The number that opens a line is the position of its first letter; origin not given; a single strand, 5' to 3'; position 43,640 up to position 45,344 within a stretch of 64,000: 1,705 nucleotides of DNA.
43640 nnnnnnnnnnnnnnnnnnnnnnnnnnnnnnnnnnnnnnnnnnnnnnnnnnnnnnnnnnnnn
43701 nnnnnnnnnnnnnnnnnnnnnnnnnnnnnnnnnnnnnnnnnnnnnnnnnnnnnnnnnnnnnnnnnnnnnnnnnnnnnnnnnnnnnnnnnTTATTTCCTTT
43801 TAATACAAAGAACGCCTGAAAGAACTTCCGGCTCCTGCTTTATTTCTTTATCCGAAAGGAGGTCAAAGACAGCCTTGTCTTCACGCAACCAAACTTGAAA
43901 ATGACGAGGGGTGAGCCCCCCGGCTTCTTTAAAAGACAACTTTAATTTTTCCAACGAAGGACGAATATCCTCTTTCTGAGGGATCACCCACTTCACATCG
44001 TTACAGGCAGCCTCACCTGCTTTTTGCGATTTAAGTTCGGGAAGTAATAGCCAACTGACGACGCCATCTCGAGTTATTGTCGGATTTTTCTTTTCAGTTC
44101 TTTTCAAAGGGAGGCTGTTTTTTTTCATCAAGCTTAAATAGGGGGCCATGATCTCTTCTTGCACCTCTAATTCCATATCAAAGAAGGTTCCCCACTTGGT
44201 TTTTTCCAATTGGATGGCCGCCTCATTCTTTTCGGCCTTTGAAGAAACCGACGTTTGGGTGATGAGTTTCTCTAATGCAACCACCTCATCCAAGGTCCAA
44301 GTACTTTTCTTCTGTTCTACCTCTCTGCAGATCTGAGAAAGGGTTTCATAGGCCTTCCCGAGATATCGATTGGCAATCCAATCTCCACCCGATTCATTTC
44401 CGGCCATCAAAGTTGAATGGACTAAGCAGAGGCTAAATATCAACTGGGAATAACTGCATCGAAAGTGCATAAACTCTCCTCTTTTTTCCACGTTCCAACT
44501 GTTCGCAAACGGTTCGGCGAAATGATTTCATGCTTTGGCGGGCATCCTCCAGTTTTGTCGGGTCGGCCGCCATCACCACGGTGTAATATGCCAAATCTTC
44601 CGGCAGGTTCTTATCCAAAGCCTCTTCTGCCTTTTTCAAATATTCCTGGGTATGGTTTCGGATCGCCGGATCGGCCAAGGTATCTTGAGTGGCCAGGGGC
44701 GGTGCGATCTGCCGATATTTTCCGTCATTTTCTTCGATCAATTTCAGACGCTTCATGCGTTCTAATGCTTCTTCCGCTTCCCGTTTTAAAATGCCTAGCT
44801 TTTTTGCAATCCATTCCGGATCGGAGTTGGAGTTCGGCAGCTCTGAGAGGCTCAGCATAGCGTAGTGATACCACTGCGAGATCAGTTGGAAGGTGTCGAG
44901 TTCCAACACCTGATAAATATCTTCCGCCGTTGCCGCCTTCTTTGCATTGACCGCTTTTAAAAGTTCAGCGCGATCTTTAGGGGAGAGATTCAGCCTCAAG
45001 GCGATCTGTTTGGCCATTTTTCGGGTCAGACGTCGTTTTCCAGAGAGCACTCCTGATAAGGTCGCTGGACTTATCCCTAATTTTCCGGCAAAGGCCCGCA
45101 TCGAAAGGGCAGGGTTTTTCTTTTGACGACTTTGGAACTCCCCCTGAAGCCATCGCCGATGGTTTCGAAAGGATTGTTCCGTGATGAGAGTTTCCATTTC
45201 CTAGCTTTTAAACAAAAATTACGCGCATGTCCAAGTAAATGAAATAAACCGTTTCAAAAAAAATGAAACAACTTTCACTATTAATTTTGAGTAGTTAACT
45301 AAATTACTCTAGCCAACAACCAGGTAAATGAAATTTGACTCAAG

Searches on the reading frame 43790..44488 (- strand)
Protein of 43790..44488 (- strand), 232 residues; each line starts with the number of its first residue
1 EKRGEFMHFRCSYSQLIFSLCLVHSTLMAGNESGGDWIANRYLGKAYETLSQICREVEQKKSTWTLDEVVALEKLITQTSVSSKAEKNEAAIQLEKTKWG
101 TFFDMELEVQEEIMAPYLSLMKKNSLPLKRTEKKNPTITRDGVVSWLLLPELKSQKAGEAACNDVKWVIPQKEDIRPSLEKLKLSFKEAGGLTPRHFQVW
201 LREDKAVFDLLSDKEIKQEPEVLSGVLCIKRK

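Call 8: search_protein_families(library=pfam, proteins=[window:43790-44488:-], max_evalue=0.01)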
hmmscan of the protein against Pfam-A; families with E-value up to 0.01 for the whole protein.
window:43790-44488:- (232 aa): 0 families

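Call 74: search_protein_families(library=ncbifam, proteins=[window:43790-44488:-], max_evalue=1)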
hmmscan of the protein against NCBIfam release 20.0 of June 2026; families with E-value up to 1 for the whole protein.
window:43790-44488:- (232 aa): 0 families

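Call 75: search_protein_families(library=pfam, proteins=[window:43790-44488:-], max_evalue=1)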
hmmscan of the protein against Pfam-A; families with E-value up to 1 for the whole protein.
window:43790-44488:- (232 aa): 0 families

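Call 98: find_homologous_proteins(query=window:43790-44488:-, max_evalue=0.001)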
Query window:43790-44488:- (232 aa): 1 proteins with E <= 0.001 among 411 candidates.
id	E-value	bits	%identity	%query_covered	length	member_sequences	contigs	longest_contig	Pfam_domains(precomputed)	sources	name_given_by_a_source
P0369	3.3e-145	500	100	97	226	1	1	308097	-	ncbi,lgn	-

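Call 99: find_encoding_contigs(protein=P0369, flank=3000, max_places=2)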
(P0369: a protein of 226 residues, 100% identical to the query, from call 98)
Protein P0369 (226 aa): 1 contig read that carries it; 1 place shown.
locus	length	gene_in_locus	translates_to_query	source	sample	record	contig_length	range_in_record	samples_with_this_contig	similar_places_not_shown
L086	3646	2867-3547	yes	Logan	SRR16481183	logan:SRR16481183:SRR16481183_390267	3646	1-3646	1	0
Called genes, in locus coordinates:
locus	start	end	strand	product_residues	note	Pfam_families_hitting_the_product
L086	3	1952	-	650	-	?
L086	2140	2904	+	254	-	PF01381:HTH_3 (weak), PF14394:DUF4423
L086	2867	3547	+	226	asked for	-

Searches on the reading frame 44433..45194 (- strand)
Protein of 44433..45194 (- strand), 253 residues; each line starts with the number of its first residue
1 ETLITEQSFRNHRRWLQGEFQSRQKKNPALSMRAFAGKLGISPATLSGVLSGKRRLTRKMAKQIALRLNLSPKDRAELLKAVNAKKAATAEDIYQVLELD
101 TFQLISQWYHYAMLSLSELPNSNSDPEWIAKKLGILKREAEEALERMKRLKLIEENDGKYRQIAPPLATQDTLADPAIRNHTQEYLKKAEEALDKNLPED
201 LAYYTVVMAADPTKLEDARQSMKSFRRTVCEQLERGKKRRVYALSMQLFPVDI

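Call 8: search_protein_families(library=pfam, proteins=[window:44433-45194:-], max_evalue=0.01)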
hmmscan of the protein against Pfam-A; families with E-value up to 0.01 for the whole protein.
window:44433-45194:- (253 aa): 6 families
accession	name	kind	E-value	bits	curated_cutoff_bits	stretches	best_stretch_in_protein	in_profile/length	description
PF14394.12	DUF4423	-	4.9e-39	134.2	30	1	94-251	7-165/165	Domain of unknown function (DUF4423)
PF01381.28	HTH_3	-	1.7e-08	34.8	23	1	30-72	10-52/55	Helix-turn-helix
PF13560.12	HTH_31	-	1.9e-05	25.3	27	1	28-78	13-64/64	Helix-turn-helix domain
PF12844.13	HTH_19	-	0.00024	21.4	30.2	1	26-80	9-60/64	Helix-turn-helix domain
PF24409.1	wHTH-PRTase_assc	-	0.00028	21.3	27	0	112-156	2-44/83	wHTH-PRTase associated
PF04967.18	HTH_10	-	0.00098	19.3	23.1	0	129-149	29-49/53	HTH DNA binding domain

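Call 74: search_protein_families(library=ncbifam, proteins=[window:44433-45194:-], max_evalue=1)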
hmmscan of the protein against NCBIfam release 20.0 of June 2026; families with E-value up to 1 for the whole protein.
window:44433-45194:- (253 aa): 7 families
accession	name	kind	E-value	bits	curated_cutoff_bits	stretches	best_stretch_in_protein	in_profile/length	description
TIGR02147.1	Fsuc_second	paralog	2.3e-33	115.8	50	1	8-251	6-269/272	TIGR02147 family protein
TIGR02607.1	antidote_HigA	equivalog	1.4e-05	24.8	47.7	1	30-73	21-64/81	HigA family addiction module antitoxin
NF002773.0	PRK02866.1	subfamily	0.0088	16.1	150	1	24-86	13-74/147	cyanase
NF011433.1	PRK14864.1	equivalog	0.018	15.3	100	1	77-114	59-96/98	biofilm peroxide resistance protein BsmA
TIGR04111.1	BcepMu_gp16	hypoth_equivalog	0.031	14.2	34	1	30-69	14-53/55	phage-associated protein, BcepMu gp16 family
TIGR00673.1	cynS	equivalog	0.046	13.7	113.3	1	24-82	16-74/150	cyanase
NF053589.1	OctGcvHOcttfase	equivalog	0.1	12.1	400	1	52-132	164-235/276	octanoyl-[GcvH]:protein N-octanoyltransferase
